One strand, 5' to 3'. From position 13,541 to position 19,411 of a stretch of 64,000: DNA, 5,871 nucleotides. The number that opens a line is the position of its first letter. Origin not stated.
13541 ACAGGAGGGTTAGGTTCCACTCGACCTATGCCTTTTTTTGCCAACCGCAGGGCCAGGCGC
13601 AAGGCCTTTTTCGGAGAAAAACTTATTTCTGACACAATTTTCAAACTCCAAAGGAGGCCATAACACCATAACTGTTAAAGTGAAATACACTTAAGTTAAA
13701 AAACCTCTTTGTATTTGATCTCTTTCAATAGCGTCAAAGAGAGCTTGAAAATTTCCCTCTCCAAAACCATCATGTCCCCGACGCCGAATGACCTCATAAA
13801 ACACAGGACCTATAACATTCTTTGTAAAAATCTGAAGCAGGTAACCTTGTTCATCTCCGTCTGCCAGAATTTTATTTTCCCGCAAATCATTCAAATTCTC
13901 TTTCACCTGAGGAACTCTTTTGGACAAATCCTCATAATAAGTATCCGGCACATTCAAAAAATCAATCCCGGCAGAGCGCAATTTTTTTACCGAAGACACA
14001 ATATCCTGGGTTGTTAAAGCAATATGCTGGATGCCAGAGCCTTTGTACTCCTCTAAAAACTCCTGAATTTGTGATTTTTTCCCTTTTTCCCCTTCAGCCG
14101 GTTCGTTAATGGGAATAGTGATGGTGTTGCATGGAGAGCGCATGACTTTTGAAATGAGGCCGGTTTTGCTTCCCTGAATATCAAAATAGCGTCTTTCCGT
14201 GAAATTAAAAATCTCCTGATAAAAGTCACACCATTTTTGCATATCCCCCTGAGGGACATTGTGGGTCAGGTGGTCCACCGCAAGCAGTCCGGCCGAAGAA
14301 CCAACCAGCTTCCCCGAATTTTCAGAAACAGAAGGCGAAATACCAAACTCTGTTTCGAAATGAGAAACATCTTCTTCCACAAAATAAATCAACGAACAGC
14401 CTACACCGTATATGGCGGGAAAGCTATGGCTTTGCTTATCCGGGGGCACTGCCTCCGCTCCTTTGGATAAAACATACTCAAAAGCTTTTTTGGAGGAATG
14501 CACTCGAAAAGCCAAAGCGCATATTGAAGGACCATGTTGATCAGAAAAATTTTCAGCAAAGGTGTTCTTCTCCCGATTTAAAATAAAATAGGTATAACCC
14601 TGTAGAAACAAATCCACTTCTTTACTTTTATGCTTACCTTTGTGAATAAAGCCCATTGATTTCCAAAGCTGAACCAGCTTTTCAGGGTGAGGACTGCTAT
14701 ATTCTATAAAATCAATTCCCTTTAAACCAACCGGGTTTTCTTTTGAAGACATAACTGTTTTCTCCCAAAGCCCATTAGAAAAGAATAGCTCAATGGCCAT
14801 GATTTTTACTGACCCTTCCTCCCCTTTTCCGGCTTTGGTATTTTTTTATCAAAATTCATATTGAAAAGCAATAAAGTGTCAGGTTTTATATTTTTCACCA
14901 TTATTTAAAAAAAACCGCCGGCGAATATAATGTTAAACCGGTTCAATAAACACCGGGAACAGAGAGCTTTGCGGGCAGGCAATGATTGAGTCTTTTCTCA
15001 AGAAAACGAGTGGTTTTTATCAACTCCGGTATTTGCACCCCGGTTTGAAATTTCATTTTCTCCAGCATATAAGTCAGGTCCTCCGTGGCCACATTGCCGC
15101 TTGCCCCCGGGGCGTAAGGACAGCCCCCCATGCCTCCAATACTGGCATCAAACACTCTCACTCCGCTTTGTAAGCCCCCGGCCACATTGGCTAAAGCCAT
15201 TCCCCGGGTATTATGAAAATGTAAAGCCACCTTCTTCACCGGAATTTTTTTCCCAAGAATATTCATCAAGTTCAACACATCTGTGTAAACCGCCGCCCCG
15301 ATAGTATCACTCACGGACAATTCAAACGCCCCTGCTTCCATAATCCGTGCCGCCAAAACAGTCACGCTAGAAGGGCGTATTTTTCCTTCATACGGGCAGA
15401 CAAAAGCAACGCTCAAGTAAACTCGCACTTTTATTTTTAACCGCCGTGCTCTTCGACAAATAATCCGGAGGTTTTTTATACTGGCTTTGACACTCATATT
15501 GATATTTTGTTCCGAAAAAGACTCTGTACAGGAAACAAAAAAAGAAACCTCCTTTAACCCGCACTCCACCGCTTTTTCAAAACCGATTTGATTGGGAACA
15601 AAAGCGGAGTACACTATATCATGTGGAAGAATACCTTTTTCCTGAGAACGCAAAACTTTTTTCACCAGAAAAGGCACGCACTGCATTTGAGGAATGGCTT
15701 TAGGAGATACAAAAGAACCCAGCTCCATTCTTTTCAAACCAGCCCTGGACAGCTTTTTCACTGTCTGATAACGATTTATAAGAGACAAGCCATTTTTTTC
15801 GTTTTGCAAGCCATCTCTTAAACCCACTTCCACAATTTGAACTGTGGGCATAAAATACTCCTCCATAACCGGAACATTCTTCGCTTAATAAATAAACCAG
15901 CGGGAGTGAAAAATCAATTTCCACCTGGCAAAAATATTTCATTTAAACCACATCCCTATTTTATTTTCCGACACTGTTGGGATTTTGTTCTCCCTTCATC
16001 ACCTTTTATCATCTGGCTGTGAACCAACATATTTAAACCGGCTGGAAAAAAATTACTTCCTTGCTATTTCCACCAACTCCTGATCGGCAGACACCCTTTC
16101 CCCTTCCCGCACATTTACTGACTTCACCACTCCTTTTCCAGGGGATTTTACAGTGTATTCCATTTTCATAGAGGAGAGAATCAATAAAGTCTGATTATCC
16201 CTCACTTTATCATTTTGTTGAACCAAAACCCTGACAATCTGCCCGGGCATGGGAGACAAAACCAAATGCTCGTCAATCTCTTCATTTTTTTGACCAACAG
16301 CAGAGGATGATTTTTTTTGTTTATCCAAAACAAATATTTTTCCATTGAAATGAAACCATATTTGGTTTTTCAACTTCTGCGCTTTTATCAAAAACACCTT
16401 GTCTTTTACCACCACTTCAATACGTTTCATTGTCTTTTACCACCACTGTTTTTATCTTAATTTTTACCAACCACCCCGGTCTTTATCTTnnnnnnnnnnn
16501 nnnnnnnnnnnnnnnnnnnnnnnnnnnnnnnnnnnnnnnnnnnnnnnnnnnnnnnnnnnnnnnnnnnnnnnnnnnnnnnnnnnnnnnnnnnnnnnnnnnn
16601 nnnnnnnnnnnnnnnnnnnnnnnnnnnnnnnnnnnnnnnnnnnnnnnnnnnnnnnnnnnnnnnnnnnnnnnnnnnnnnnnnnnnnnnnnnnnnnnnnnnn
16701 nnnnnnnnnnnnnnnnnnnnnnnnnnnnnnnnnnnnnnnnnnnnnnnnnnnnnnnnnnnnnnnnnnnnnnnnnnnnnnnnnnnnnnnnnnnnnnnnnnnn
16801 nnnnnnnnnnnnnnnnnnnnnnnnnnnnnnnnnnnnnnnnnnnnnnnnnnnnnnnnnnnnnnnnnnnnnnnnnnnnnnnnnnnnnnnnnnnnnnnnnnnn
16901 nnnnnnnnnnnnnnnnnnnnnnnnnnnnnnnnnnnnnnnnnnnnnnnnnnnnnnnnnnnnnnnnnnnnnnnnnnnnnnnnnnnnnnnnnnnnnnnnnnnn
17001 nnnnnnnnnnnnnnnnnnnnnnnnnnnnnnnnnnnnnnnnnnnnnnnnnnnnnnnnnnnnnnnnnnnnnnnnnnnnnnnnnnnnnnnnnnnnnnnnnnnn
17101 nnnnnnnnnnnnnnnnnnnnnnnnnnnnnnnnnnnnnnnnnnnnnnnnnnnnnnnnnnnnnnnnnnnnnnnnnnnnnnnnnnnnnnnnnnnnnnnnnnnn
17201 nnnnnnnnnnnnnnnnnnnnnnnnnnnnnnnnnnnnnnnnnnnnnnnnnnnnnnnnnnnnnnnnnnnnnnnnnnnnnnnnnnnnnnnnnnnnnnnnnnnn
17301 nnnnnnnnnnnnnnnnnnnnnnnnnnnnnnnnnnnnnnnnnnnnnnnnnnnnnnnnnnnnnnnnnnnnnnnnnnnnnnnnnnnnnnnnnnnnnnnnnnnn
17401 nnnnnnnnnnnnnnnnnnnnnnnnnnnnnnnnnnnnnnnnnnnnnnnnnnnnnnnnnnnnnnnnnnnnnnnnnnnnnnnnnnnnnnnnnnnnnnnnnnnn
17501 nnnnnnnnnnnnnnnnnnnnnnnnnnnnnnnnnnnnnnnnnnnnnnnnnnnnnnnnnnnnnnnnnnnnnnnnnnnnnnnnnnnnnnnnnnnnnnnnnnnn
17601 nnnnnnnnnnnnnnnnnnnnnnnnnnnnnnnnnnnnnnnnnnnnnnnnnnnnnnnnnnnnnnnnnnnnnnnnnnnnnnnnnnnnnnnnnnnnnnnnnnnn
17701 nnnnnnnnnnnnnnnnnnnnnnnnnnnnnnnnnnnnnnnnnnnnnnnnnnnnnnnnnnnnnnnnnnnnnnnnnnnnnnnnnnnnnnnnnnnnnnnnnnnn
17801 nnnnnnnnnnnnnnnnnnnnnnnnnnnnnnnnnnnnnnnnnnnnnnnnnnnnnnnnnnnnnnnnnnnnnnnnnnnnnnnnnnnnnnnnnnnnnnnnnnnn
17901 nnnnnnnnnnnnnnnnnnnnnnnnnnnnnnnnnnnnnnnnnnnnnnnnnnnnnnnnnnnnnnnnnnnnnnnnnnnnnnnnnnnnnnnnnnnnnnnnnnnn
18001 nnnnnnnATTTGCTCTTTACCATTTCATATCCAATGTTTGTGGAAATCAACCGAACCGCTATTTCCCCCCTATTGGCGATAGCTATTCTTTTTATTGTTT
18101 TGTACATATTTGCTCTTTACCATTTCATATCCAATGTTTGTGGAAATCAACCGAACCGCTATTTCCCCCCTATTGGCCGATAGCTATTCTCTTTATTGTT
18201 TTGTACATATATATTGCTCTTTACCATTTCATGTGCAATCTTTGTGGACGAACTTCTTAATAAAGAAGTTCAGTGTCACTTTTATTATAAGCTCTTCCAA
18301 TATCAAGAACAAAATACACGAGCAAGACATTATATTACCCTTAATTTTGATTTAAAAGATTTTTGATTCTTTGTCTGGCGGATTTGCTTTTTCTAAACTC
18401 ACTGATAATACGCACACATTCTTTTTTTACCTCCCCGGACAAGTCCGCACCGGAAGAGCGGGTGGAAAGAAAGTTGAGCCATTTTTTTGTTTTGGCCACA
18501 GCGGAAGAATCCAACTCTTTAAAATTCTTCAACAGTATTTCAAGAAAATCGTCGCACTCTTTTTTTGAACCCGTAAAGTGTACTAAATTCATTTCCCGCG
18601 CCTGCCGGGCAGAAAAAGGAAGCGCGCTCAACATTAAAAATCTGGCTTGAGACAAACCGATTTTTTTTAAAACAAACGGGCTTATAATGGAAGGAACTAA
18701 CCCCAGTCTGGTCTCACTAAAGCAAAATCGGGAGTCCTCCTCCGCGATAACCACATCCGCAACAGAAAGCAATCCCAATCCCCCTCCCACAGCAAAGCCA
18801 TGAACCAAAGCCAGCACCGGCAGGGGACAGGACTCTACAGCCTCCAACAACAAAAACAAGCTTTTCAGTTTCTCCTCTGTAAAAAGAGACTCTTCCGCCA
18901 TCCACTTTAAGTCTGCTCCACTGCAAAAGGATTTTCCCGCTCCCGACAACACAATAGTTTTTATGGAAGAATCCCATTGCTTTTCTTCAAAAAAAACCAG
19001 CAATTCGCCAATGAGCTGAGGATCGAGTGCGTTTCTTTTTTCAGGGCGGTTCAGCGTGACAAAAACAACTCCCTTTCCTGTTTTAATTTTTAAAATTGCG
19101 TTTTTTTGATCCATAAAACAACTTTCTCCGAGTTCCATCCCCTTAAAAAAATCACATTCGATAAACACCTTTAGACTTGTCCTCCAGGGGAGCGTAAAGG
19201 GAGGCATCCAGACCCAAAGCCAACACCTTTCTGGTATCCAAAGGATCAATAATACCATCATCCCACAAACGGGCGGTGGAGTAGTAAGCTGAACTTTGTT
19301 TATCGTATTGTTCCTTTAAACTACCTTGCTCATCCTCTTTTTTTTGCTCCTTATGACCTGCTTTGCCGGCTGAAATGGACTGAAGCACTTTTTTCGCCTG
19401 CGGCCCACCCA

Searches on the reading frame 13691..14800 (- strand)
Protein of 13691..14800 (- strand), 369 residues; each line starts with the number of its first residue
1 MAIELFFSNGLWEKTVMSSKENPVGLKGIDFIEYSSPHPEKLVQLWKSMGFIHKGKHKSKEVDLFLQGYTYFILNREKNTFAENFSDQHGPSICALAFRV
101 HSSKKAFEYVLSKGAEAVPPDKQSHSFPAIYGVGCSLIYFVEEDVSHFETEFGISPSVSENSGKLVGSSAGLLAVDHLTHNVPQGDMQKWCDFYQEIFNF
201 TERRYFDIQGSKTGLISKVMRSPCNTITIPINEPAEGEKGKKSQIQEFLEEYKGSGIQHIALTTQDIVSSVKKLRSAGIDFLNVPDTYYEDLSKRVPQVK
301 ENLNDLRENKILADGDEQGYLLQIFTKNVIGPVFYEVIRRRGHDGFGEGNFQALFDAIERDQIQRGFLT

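Call 8: search_protein_families(library=ncbifam, proteins=[window:13691-14800:-])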
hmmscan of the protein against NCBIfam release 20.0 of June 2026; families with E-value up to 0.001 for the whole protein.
window:13691-14800:- (369 aa): 3 families
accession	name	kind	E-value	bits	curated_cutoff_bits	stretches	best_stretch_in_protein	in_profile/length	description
TIGR01263.1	4HPPD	equivalog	1.1e-113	380.4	277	1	27-367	1-352/353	4-hydroxyphenylpyruvate dioxygenase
NF042435.1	DhshikDhtase_QuiC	equivalog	3.8e-51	174.3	1200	1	21-358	289-623/635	3-dehydroshikimate dehydratase QuiC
TIGR03081.1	metmalonyl_epim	equivalog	7.9e-08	32.9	114.95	1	176-283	3-100/129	methylmalonyl-CoA epimerase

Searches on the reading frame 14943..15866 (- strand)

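Call 8: search_protein_families(library=ncbifam, proteins=[window:14943-15866:-])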
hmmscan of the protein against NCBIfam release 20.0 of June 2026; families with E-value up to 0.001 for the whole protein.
window:14943-15866:- (307 aa): 23 families
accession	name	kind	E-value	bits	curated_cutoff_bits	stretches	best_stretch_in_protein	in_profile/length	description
NF004283.0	PRK05692.1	subfamily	3.4e-98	328.5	246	1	8-299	6-290/300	hydroxymethylglutaryl-CoA lyase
NF002085.0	PRK00915.1-2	subfamily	1.4e-16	60.3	517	1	6-293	11-275/504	2-isopropylmalate synthase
TIGR02660.1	nifV_homocitr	equivalog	2.7e-16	59.8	462.9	1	9-301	2-271/365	homocitrate synthase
NF006049.0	PRK08195.1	subfamily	1.8e-15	56.8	229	1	164-290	146-267/344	4-hyroxy-2-oxovalerate/4-hydroxy-2-oxopentanoic acid aldolase,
NF002084.0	PRK00915.1-1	equivalog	1.9e-15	56.4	748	1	9-303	5-287/523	2-isopropylmalate synthase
TIGR02090.1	LEU1_arch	subfamily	3.4e-15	56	484.75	1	9-294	1-263/363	isopropylmalate/citramalate/homocitrate synthases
TIGR02146.1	LysS_fung_arch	equivalog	2.9e-14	53.1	413.55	1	11-248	1-221/344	homocitrate synthase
TIGR03217.1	4OH_2_O_val_ald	equivalog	3.7e-14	52.7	286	1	97-284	94-256/334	4-hydroxy-2-oxovalerate aldolase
NF002086.0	PRK00915.1-3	equivalog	2.1e-13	49.6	532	1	8-294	6-280/516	2-isopropylmalate synthase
TIGR00973.1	leuA_bact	equivalog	1.4e-12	46.9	598.7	1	9-296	2-277/494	2-isopropylmalate synthase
NF041069.1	IPMS_Sufob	equivalog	1.6e-11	44.1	600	1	9-291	1-262/371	isopropylmalate synthase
NF002087.0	PRK00915.1-4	equivalog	5.7e-10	38.3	729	1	110-288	101-274/516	2-isopropylmalate synthase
NF002088.0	PRK00915.1-5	equivalog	1.7e-09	36.7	697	1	8-289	3-272/514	2-isopropylmalate synthase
NF042433.1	CitmalDyn_Leptosp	equivalog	2.9e-09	36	950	1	7-290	6-276/514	(R)-citramalate synthase CimA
NF006761.0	PRK09282.1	domain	7.5e-08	31.3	402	1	169-291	157-272/591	pyruvate carboxylase subunit B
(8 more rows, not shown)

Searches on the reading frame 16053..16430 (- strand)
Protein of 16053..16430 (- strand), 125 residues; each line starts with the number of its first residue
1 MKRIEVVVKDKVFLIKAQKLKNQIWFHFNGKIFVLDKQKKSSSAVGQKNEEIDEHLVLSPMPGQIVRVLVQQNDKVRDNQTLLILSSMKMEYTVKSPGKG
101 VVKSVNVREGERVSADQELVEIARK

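Call 8: search_protein_families(library=ncbifam, proteins=[window:16053-16430:-])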
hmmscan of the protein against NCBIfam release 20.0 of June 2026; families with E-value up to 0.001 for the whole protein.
window:16053-16430:- (125 aa): 24 families
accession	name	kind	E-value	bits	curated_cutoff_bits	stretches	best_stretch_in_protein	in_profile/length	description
NF004173.0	PRK05641.1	equivalog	2.3e-20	73.7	199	1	44-122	74-152/153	putative acetyl-CoA carboxylase biotin carboxyl carrier protein subunit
TIGR01235.1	pyruv_carbox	equivalog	4.7e-20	70.7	1114.45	1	15-122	1032-1142/1143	pyruvate carboxylase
NF006761.0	PRK09282.1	domain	5.1e-18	64.9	402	1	3-123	466-590/591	pyruvate carboxylase subunit B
NF009554.0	PRK12999.1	equivalog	1.7e-17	62.6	965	1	19-123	1039-1146/1147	pyruvate carboxylase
NF005117.0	PRK06549.1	equivalog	1.9e-16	60.8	159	1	45-122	52-129/130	acetyl-CoA carboxylase biotin carboxyl carrier protein subunit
NF010643.0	PRK14040.1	subfamily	1.1e-15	57.2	892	1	28-122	497-594/595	oxaloacetate decarboxylase subunit alpha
TIGR01108.1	oadA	equivalog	1.2e-14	53.7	756.5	1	37-119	499-582/582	sodium-extruding oxaloacetate decarboxylase subunit alpha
NF006079.0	PRK08225.1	equivalog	1.4e-13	50.7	95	1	57-122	4-69/70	acetyl-CoA carboxylase biotin carboxyl carrier protein subunit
TIGR02712.1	urea_carbox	equivalog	1e-12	46.6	1303.85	1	41-122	1119-1200/1201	urea carboxylase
NF004547.1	PRK05889.1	equivalog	2.9e-11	43.4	75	1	59-115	7-63/71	biotin/lipoyl-binding carrier protein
NF010645.0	PRK14042.1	equivalog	1.1e-09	37.6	1182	1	49-122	520-593/596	pyruvate carboxylase subunit B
NF047903.1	MmDecMmdC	equivalog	1.9e-09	38.1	200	1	56-120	65-129/132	methylmalonyl-CoA decarboxylase subunit gamma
TIGR00531.1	BCCP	equivalog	5.2e-09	36.8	115.2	1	41-122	64-154/156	acetyl-CoA carboxylase biotin carboxyl carrier protein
TIGR01730.1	RND_mfp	subfamily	9.4e-08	31.4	94.9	0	93-123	136-166/322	efflux RND transporter periplasmic adaptor subunit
NF008814.0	PRK11854.1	equivalog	1.3e-07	30.4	722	1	63-123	15-75/637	pyruvate dehydrogenase complex dihydrolipoyllysine-residue acetyltransferase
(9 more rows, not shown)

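Call 13: find_encoding_contigs(protein=window:16053-16430:-, flank=8000, max_places=10)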
Protein window:16053-16430:- (125 aa): no gene with exactly this product is on record in the collection.

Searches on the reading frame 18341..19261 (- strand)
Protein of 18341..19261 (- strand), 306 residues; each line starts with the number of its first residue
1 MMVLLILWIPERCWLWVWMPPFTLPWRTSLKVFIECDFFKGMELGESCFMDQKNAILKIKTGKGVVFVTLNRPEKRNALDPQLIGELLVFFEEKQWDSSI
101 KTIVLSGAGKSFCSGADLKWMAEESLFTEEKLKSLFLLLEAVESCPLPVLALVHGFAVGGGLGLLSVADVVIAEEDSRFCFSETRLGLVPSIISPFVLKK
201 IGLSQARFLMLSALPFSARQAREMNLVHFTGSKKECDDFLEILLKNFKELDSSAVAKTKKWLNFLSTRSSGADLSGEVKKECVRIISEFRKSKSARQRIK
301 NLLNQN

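Call 8: search_protein_families(library=ncbifam, proteins=[window:18341-19261:-])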
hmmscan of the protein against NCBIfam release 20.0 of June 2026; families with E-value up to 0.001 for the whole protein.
window:18341-19261:- (306 aa): 71 families (the best 25 are shown)
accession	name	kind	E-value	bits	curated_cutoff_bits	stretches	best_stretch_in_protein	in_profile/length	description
NF005675.0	PRK07468.1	equivalog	8.2e-52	176.5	350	1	62-278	12-232/262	crotonase/enoyl-CoA hydratase family protein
NF004227.0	PRK05674.1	equivalog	3.4e-42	145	426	1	58-304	9-255/271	gamma-carboxygeranoyl-CoA hydratase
NF005498.0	PRK07112.1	equivalog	8.4e-39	133.6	250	1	56-296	8-241/258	enoyl-CoA hydratase/isomerase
NF005879.0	PRK07827.1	equivalog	3e-37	128.3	283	1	53-262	5-216/261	enoyl-CoA hydratase family protein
NF005699.0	PRK07509.1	equivalog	8.3e-33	114.2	249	1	54-287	3-242/267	crotonase/enoyl-CoA hydratase family protein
NF004840.0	PRK06190.1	equivalog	2.1e-32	112.8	253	1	54-280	3-231/260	enoyl-CoA hydratase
NF004525.0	PRK05870.1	equivalog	1.2e-31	110.5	285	1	58-263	6-211/249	enoyl-CoA hydratase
NF051848.1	EnCoAHydtEchA19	equivalog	3.1e-31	108.9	400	1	62-228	7-178/258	enoyl-CoA hydratase EchA19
NF006007.0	PRK08138.1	subfamily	9.2e-31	107.1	355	1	52-234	5-187/261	enoyl-CoA hydratase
NF005891.0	PRK07854.1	equivalog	1.5e-29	103.3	237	1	61-236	6-177/243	enoyl-CoA hydratase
NF006109.0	PRK08260.1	subfamily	1.7e-29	103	320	2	57-122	6-71/296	enoyl-CoA hydratase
NF006008.0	PRK08139.1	equivalog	3.9e-29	102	313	1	51-259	7-217/266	enoyl-CoA hydratase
NF004795.0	PRK06143.1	subfamily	5.6e-29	101.4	283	1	60-263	14-219/260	enoyl-CoA hydratase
NF046063.1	oxepin_alt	equivalog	8.6e-29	100.8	300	1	60-303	5-248/254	oxepin-CoA hydrolase, alternative type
NF007239.0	PRK09674.1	equivalog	3e-28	99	371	1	60-228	9-177/257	2,3-dehydroadipyl-CoA hydratase PaaF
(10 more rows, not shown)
